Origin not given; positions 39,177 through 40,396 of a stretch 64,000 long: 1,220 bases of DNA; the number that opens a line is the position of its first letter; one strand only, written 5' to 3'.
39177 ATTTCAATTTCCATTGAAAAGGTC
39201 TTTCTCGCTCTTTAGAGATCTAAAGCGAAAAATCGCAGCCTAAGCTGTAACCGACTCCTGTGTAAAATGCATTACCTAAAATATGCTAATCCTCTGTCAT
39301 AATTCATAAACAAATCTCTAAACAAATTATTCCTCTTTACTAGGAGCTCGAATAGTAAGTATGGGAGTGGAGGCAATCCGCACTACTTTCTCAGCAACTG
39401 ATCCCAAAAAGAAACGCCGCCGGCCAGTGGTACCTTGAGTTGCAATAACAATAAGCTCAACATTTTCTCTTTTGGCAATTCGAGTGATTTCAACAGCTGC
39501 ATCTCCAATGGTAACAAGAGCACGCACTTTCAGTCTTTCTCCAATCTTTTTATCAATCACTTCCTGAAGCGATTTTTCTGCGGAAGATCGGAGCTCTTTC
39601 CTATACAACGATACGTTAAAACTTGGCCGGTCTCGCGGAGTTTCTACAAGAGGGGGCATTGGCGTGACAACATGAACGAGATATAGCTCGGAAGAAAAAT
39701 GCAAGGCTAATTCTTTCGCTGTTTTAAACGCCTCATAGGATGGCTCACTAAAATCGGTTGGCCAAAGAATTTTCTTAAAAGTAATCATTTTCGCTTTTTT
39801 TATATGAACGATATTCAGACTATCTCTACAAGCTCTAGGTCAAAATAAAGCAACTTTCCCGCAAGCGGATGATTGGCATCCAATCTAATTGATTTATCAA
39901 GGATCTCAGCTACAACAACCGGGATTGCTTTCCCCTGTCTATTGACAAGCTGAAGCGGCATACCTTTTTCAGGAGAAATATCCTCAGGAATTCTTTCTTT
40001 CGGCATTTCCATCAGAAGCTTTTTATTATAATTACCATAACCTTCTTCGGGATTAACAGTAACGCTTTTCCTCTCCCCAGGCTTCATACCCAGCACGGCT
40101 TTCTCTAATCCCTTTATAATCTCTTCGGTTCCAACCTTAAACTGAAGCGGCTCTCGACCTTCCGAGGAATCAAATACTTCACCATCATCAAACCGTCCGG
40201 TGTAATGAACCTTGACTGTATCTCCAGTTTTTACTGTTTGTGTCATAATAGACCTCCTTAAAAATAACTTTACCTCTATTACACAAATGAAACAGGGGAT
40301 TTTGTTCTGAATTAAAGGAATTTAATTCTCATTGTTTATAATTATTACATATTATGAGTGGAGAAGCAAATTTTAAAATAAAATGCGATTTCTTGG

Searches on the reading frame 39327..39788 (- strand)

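Call 41: search_protein_families(library=pfam, proteins=[window:39327-39788:-], max_evalue=0.01)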
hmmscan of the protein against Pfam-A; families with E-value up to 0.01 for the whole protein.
window:39327-39788:- (153 aa): 1 family
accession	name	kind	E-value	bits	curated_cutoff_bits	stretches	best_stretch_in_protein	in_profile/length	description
PF00582.32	Usp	-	7.6e-27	95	24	1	4-147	2-141/141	Universal stress protein family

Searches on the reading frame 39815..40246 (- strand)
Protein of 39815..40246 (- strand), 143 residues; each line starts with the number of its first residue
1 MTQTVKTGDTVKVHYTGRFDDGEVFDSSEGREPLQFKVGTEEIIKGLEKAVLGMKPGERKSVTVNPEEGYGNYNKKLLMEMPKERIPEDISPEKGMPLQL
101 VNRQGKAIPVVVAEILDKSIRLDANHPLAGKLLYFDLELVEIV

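Call 41: search_protein_families(library=pfam, proteins=[window:39815-40246:-], max_evalue=0.01)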
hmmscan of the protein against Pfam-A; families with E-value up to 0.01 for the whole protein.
window:39815-40246:- (143 aa): 1 family
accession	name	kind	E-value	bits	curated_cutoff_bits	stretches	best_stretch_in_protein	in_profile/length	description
PF00254.34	FKBP_C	-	1.4e-24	86.7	21.1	1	3-79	3-74/94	FKBP-type peptidyl-prolyl cis-trans isomerase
